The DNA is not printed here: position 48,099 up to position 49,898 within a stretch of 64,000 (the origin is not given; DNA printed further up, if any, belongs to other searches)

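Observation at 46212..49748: Uncharacterised two-gene cassette: ATP-grasp ligase translationally coupled to a B12-like radical SAM enzyme with a CCAEP tail, divergent from an NfuA-type Fe-S carrier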

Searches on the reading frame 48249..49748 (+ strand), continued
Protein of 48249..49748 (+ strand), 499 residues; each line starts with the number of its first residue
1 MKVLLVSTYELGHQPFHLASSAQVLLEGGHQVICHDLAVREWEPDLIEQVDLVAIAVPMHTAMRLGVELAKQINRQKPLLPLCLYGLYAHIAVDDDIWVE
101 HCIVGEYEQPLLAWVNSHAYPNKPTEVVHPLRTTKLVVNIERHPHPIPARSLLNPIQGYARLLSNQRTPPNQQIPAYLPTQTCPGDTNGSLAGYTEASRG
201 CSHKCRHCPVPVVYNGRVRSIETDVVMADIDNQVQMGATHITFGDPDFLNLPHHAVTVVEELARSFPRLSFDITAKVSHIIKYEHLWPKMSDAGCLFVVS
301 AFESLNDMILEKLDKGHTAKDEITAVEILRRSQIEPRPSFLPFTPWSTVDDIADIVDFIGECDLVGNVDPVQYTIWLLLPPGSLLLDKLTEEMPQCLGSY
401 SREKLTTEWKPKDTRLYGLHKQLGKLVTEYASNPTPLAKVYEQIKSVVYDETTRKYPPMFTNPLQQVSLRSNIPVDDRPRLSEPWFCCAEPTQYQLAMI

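Call 70: search_protein_families(library=pfam, proteins=[L166:436-1665:+, L165:741-1961:+, L166:118-420:+, L163:6509-7717:-, L163:11537-13411:-], max_evalue=0.001)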
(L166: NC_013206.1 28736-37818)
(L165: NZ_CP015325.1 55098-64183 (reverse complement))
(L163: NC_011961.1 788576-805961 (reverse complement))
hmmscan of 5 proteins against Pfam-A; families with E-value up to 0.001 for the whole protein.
L166:436-1665:+ (410 aa): 10 families
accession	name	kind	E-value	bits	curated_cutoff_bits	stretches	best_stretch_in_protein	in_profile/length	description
PF13535.11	ATP-grasp_4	-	1e-25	90.6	27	1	144-290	2-155/160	ATP-grasp domain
PF02786.22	CPSase_L_D2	-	9.1e-10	38.8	19.8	1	123-317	15-208/211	Carbamoyl-phosphate synthase L chain, ATP binding domain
PF01071.24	GARS_A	-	2.1e-09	37.9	27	1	109-216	2-106/194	Phosphoribosylglycinamide synthetase, ATP-grasp (A) domain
PF15632.11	ATPgrasp_Ter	-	1.3e-08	35.1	29.1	1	190-322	3-118/131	ATP-grasp in the biosynthetic pathway with Ter operon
PF07478.18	Dala_Dala_lig_C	-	1.6e-08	34.7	24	1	136-288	28-177/204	D-ala D-ala ligase C-terminus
PF02655.19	ATP-grasp_3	-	2.6e-08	34.5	23.2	1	123-289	9-159/160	ATP-grasp domain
PF18603.7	LAL_C2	-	5.3e-06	27.1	29.4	1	333-407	1-77/78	L-amino acid ligase C-terminal domain 2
PF18130.6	ATPgrasp_N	-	4.2e-05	24.5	27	1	24-95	5-79/81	ATP-grasp N-terminal domain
PF02222.28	ATP-grasp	-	0.00017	21.7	27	1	117-287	3-163/179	ATP-grasp domain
PF08443.16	RimK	-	0.00088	19.4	21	0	108-212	2-96/188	RimK-like ATP-grasp domain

L165:741-1961:+ (407 aa): 8 families
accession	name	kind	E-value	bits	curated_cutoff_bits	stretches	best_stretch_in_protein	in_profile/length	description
PF13535.11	ATP-grasp_4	-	2e-25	89.7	27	1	139-286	1-155/160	ATP-grasp domain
PF01071.24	GARS_A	-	5.3e-13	49.7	27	1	105-206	2-101/194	Phosphoribosylglycinamide synthetase, ATP-grasp (A) domain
PF02786.22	CPSase_L_D2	-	2.1e-10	41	19.8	1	106-313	2-208/211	Carbamoyl-phosphate synthase L chain, ATP binding domain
PF07478.18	Dala_Dala_lig_C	-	6e-09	36.1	24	1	129-295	24-188/204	D-ala D-ala ligase C-terminus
PF02655.19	ATP-grasp_3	-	8.1e-08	32.9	23.2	1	140-285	31-159/160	ATP-grasp domain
PF08443.16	RimK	-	4.9e-05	23.4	21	0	104-175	2-72/188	RimK-like ATP-grasp domain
PF15632.11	ATPgrasp_Ter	-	8.2e-05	22.8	29.1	1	187-310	4-110/131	ATP-grasp in the biosynthetic pathway with Ter operon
PF18603.7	LAL_C2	-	0.00012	22.7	29.4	1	349-401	25-77/78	L-amino acid ligase C-terminal domain 2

L166:118-420:+ (101 aa): 1 family
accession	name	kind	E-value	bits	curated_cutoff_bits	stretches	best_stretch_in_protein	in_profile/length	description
PF02627.25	CMD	-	5.7e-05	23.5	23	1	9-74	4-69/84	Carboxymuconolactone decarboxylase family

L163:6509-7717:- (402 aa): 4 families
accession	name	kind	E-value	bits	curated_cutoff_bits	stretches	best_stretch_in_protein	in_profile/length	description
PF00155.27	Aminotran_1_2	-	4.8e-54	184.3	19.7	1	37-345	2-325/361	Aminotransferase class I and II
PF01041.23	DegT_DnrJ_EryC1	-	8.9e-05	22.3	19.8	1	95-205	40-145/360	DegT/DnrJ/EryC1/StrS aminotransferase family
PF01212.27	Beta_elim_lyase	-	0.00016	21.6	27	1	59-266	19-223/288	Beta-eliminating lyase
PF01053.26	Cys_Met_Meta_PP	-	0.00089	18.4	27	0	98-208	71-176/381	Cys/Met metabolism PLP-dependent enzyme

L163:11537-13411:- (624 aa): 10 families
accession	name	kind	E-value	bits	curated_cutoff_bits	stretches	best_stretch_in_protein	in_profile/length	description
PF00005.33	ABC_tran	-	5.1e-17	63.2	25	1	428-564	1-135/137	ABC transporter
PF13304.12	AAA_21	-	2.1e-11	44.9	27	1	535-602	235-304/304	AAA domain, putative AbiEii toxin, Type IV TA system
PF13508.13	Acetyltransf_7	-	4.4e-07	30.6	27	1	265-331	24-83/84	Acetyltransferase (GNAT) domain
PF00583.31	Acetyltransf_1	-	4.5e-06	27.4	20.7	1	246-302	28-93/116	Acetyltransferase (GNAT) family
PF25199.1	nSTAND_NTPase5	-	0.00012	22.4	34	0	407-456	9-59/145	Novel STAND NTPase 5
PF02463.25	SMC_N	-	0.00048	20.1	40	0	537-603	136-204/220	RecF/RecN/SMC N terminal domain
PF13191.12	AAA_16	-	0.00062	20.7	32.6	0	438-500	23-64/167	AAA ATPase domain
PF13481.12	AAA_25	-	0.00064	19.8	27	0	434-566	29-154/195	AAA domain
PF13401.12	AAA_22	-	0.00072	20.3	27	0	439-489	6-51/130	AAA domain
PF13673.13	Acetyltransf_10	-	0.0009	19.7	23.6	0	267-332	50-109/128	Acetyltransferase (GNAT) domain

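Call 80: fold_search(model_id=the predicted structure, library=pdb)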
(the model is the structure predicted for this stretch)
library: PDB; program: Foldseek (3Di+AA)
matches with E <= 10: 1681; with E <= 0.001: 71
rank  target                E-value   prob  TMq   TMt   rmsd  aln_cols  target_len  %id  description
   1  6fd2_A                5.4e-19  1.00  0.63  0.69   6.2       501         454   16  Radical SAM 1,2-diol dehydratase AprD4 in complex with its substrate paromamine (released 2018-01-17)
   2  6fd2_B                7.4e-18  1.00  0.63  0.69   6.1       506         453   17  Radical SAM 1,2-diol dehydratase AprD4 in complex with its substrate paromamine (released 2018-01-17)
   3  6wte_A                2.3e-15  1.00  0.52  0.46   8.8       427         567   17  Structure of radical S-adenosylmethionine methyltransferase, TsrM, from Kitasatospora setae with cobalamin and [4Fe-4S (released 2020-12-23)
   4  6wtf_A                2.6e-15  1.00  0.53  0.49  10.0       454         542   18  Structure of radical S-adenosylmethionine methyltransferase, TsrM, from Kitasatospora setae with tryptophan substrate  (released 2020-12-23)
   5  6wte_B                4.1e-15  1.00  0.60  0.57   9.3       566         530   15  Structure of radical S-adenosylmethionine methyltransferase, TsrM, from Kitasatospora setae with cobalamin and [4Fe-4S (released 2020-12-23)
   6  6wtf_B                4.9e-15  1.00  0.53  0.49  10.0       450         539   18  Structure of radical S-adenosylmethionine methyltransferase, TsrM, from Kitasatospora setae with tryptophan substrate  (released 2020-12-23)
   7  5ul4                  5.2e-15  1.00  0.64  0.46   6.3       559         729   14  Structure of Cobalamin-dependent S-adenosylmethionine radical enzyme OxsB with aqua-cobalamin and S-adenosylmethionine b (released 2017-04-19)
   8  5ul3                  5.2e-15  1.00  0.65  0.47   5.5       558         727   15  Structure of Cobalamin-dependent S-adenosylmethionine radical enzyme OxsB with aqua-cobalamin bound (released 2017-04-19)
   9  5ul2                  6.6e-15  1.00  0.63  0.45   6.2       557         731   14  Structure of Apo, SeMet-labeled Cobalamin-dependent S-adenosylmethionine radical enzyme OxsB (released 2017-04-19)
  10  9ccb                  4.2e-14  1.00  0.56  0.66   7.0       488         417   15  X-ray crystal structure of methyl-coenzyme M reductase glutamine methylase (MgmA) from Methanothermobacter marburgensis  (released 2025-01-01)
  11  7mjw_A                6.8e-13  1.00  0.50  0.56   4.1       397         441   16  Methylated MiaB in the complex with 5'-deoxyadenosine, methionine and RNA (released 2021-09-15)
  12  7mjy_A                8.6e-13  1.00  0.53  0.59   5.0       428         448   15  MiaB in the complex with s-adenosyl-L-homocysteine and RNA (released 2021-09-15)
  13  7mjx_A                2.1e-12  1.00  0.50  0.56   4.1       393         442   16  MiaB in the complex with 5'-deoxyadenosine, methionine and RNA (released 2021-09-15)
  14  7mjz                  2.2e-12  1.00  0.50  0.56   5.1       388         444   14  The structure of MiaB with pentasulfide bridge (released 2021-09-15)
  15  7mjv_A                3.1e-12  1.00  0.52  0.58   4.7       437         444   14  MiaB in the complex with s-adenosylmethionine and RNA (released 2021-09-15)
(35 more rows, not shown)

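Call 90: find_encoding_contigs(protein=P0001, flank=3000, max_places=3)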
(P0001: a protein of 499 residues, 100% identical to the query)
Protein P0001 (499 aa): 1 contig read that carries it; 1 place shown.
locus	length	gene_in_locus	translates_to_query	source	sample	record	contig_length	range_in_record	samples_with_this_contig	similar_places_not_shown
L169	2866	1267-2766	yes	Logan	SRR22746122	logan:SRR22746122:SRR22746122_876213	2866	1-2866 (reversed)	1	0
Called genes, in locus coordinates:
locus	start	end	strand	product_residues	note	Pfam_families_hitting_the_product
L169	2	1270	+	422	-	?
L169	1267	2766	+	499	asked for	PF04055:Radical_SAM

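Call 98: search_protein_representatives(protein=window:48249-49745:+)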
Query: 499 residues. Proteins with E-value up to 0.001 (for the whole library): 3982; up to 1e-10: 1106; up to 1e-30: 290. The best 150 are listed.
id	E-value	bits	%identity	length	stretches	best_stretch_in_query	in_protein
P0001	0.0e+00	1166.1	100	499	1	1-499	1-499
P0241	8.7e-126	437.1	48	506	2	190-496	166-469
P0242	3.2e-113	395.6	44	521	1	1-496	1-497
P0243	2.6e-107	376.2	49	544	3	190-497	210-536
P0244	4.8e-101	355.5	40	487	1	1-497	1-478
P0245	5.0e-101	355.4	41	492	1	1-498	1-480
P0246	2.6e-100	353.1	45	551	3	190-423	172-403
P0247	3.8e-100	352.5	52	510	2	6-410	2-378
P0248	1.4e-99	350.6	46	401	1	99-496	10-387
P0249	2.1e-97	343.5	42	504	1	2-497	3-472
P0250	3.5e-97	342.8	45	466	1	1-497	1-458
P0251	5.3e-97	342.2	42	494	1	2-497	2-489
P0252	1.0e-96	341.2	39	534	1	3-493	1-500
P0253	4.0e-95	335.9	42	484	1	1-497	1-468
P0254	6.3e-95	335.3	41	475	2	196-496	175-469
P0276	5.2e-82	292.7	40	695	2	190-498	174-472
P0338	4.8e-58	213.6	39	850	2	191-492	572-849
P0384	1.7e-46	175.5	30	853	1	2-390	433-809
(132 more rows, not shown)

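Call 100: search_protein_families(library=pfam, proteins=[P0276, P0338, P0384], max_evalue=0.001)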
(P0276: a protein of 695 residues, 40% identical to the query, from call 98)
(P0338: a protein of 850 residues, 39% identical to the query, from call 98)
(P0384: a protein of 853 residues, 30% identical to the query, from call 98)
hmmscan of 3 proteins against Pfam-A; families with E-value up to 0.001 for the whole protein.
P0276 (695 aa): 3 families
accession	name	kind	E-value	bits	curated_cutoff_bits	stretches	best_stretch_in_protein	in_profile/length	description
PF03243.20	MerB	-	1.2e-14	54.7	27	1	562-663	1-106/126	Alkylmercury lyase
PF04055.27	Radical_SAM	-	5.6e-14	53.1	29.5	1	181-319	3-142/166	Radical SAM superfamily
PF02310.24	B12-binding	-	1.1e-06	28.9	32.1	1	9-117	7-120/121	B12 binding domain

P0338 (850 aa): 3 families
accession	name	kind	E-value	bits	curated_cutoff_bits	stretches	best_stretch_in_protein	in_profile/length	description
PF13535.11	ATP-grasp_4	-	9.8e-18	64.7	27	1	156-297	4-158/160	ATP-grasp domain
PF04055.27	Radical_SAM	-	3.2e-16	60.4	29.5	1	577-740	2-166/166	Radical SAM superfamily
PF18603.7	LAL_C2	-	1.3e-14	54.6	29.4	1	336-404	2-70/78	L-amino acid ligase C-terminal domain 2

P0384 (853 aa): 15 families
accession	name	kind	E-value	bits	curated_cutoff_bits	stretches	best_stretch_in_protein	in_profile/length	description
PF13847.12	Methyltransf_31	-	3.5e-37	127.7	27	1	225-359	2-133/145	Methyltransferase domain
PF08241.18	Methyltransf_11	-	2.9e-23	82.8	21.2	1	231-330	1-95/95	Methyltransferase domain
PF13649.12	Methyltransf_25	-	5.5e-22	78.7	27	1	230-326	1-97/97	Methyltransferase domain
PF01209.24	Ubie_methyltran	-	6.5e-19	68.6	20.1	1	226-352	47-171/233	ubiE/COQ5 methyltransferase family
PF04055.27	Radical_SAM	-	1.1e-15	58.6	29.5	1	613-766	1-156/166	Radical SAM superfamily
PF00583.31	Acetyltransf_1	-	2.7e-14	53.9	20.7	1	32-111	30-116/116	Acetyltransferase (GNAT) family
PF08242.18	Methyltransf_12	-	4.1e-14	53.5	30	1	231-328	1-98/98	Methyltransferase domain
PF13508.13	Acetyltransf_7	-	7.6e-12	45.9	27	1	35-112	3-83/84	Acetyltransferase (GNAT) domain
PF13673.13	Acetyltransf_10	-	2.7e-09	37.5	23.6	1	31-128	27-124/128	Acetyltransferase (GNAT) domain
PF13489.12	Methyltransf_23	-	2.6e-08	34.2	27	1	221-365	17-146/164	Methyltransferase domain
PF05175.20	MTS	-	1.5e-06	28.4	23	1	220-336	23-144/170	Methyltransferase small domain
PF20922.3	Anamorsin_N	-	2.5e-06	27.7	27.1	1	285-389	41-133/163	Anamorsin, N-terminal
PF14542.12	Acetyltransf_CG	-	2.6e-05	24.7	30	1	41-92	5-58/80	GCN5-related N-acetyl-transferase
PF01135.25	PCMT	-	5.2e-05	23.5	20.3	1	221-284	68-131/210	Protein-L-isoaspartate(D-aspartate) O-methyltransferase (PCMT)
PF01170.24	UPF0020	-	0.0001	22.5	22.3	1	250-302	75-128/197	RMKL-like, methyltransferase domain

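Call 101: search_protein_families(library=ncbifam, proteins=[P0276, P0338, P0384], max_evalue=0.00001)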
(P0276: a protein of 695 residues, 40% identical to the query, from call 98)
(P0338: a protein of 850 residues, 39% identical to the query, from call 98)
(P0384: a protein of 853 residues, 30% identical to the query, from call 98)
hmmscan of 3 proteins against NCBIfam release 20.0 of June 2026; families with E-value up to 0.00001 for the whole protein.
P0276 (695 aa): 10 families
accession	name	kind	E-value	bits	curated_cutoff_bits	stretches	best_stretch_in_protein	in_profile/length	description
NF040546.1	rSAM_CUAEP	equivalog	2.3e-187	623.4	500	1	4-471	1-467/468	CUAEP/CCAEP-tail radical SAM (seleno)protein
NF040542.1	rSAM_RCCLKC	equivalog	3.4e-87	293.3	450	1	4-409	1-411/423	arsinothricin biosynthesis radical SAM protein ArsL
NF009710.0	PRK13239.1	equivalog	1.3e-11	44.3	193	1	508-620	26-133/210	alkylmercury lyase MerB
TIGR04072.2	rSAM_ladder_B12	equivalog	1.3e-11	43.9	360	1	92-319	111-322/443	lipid biosynthesis B12-binding/radical SAM protein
NF033070.1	rSAM_AprD4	equivalog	3.5e-10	39.4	500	1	176-351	196-371/456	AprD4 family radical SAM diol-dehydratase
NF033555.1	lyase_MerB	exception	2.3e-09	37.2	200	1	512-616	9-108/181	organomercurial lyase MerB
TIGR04295.1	B12_rSAM_oligo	hypoth_equivalog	5.3e-09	35.3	400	1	87-300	108-315/422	TIGR04295 family B12-binding domain-containing radical SAM protein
TIGR04367.1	HpnR_B12_rSAM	equivalog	6e-09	34.9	650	1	15-321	21-328/490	hopanoid C-3 methylase HpnR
TIGR04479.1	bcpD_PhpK_rSAM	subfamily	1.9e-06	26.5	600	1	177-322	242-385/504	PhpK family radical SAM P-methyltransferase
TIGR04013.1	B12_SAM_MJ_1487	hypoth_equivalog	5.3e-06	25.5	251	0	45-227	38-202/382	TIGR04013 family B12-binding domain/radical SAM domain-containing protein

P0338 (850 aa): 5 families
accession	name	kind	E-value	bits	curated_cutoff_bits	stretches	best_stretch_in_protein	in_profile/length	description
NF040546.1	rSAM_CUAEP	equivalog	1.2e-94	317.7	500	1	421-849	1-462/468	CUAEP/CCAEP-tail radical SAM (seleno)protein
NF040542.1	rSAM_RCCLKC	equivalog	3.5e-49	168.1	450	1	573-798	180-407/423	arsinothricin biosynthesis radical SAM protein ArsL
NF002563.0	PRK02186.1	subfamily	3.9e-24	84.9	625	1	57-329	47-315/890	argininosuccinate lyase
NF005543.0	PRK07206.1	subfamily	4.8e-13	48.6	302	1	66-306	57-303/416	hypothetical protein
TIGR04072.2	rSAM_ladder_B12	equivalog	1.6e-08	33.6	360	1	576-766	183-369/443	lipid biosynthesis B12-binding/radical SAM protein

P0384 (853 aa): 53 families (the best 25 are shown)
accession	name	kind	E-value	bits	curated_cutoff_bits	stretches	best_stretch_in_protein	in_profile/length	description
NF040542.1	rSAM_RCCLKC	equivalog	5.2e-146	487.1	450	1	435-853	2-423/423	arsinothricin biosynthesis radical SAM protein ArsL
NF008823.0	PRK11873.1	subfamily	5.5e-98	327.8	263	1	155-421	5-270/272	arsenite methyltransferase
NF040546.1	rSAM_CUAEP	equivalog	7.5e-92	308.5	500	1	434-845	1-408/468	CUAEP/CCAEP-tail radical SAM (seleno)protein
NF047649.1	MTase_UXPK_star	exception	1.9e-54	184.6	460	1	151-383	7-234/283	methyltransferase/UXPK-star double selenoprotein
NF041537.1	ArsM_AhpD_UU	exception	1.4e-52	178.7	510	1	155-379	11-229/345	arsenite methyltransferase/AhpD domain selenoprotein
NF041536.1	ArsM_DUF2284_UU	exception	3.4e-47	160.9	575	1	153-421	9-271/459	arsenite methyltransferase/DUF2284 domain selenoprotein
NF040538.1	methyl_ArsM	equivalog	1.1e-46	159.6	500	2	292-382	168-260/356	arsinothricin biosynthesis methyltransferase ArsM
NF038099.1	AsSugarArsM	exception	3.3e-31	108.7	400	1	200-392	31-233/321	arsenosugar biosynthesis arsenite methyltransferase ArsM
NF040501.1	resist_ArsN2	equivalog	9.4e-27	93.2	125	1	16-142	5-131/133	arsenic resistance N-acetyltransferase ArsN2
NF045667.1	MTase_DVU1556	equivalog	1.9e-25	89.6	155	1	221-378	17-166/213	DVU_1556 family methyltransferase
NF040539.1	AST_met_ArsM_2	exception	9.9e-25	87.9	240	1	227-379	57-212/262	putative arsinothricin biosynthesis methyltransferase ArsM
TIGR02072.1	BioC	equivalog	1.8e-18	67.3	184.95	1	228-442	36-237/244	malonyl-ACP O-methyltransferase BioC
NF001240.0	PRK00216.1-1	equivalog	5.9e-18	64.8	378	1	222-351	59-187/251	bifunctional demethylmenaquinone methyltransferase/2-methoxy-6-polyprenyl-1,4-benzoquinol methylase UbiE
NF001244.0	PRK00216.1-5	equivalog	7.8e-17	61.3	216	1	224-334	46-157/236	bifunctional demethylmenaquinone methyltransferase/2-methoxy-6-polyprenyl-1,4-benzoquinol methylase UbiE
TIGR04479.1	bcpD_PhpK_rSAM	subfamily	2.3e-16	59.3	600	1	612-827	243-447/504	PhpK family radical SAM P-methyltransferase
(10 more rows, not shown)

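Call 102: find_encoding_contigs(protein=P0276, flank=8000, max_places=4)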
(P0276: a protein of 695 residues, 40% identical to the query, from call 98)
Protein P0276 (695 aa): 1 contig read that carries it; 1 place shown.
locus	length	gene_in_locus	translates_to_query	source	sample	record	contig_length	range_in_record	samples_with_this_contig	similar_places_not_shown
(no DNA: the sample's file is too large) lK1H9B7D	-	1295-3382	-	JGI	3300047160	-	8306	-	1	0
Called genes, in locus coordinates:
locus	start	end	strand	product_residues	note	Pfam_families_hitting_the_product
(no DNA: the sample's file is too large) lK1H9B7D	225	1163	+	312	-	PF13469:Sulfotransfer_3, PF00685:Sulfotransfer_1 (weak)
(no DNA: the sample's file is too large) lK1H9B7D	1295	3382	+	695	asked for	PF02310:B12-binding (weak), PF04055:Radical_SAM, PF03243:MerB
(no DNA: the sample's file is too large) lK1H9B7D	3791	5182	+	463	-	PF00370:FGGY_N, PF02782:FGGY_C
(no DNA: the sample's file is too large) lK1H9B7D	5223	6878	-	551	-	PF02543:Carbam_trans_N, PF16861:Carbam_trans_C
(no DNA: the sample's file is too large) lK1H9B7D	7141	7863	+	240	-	PF03243:MerB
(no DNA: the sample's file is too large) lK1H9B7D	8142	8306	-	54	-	?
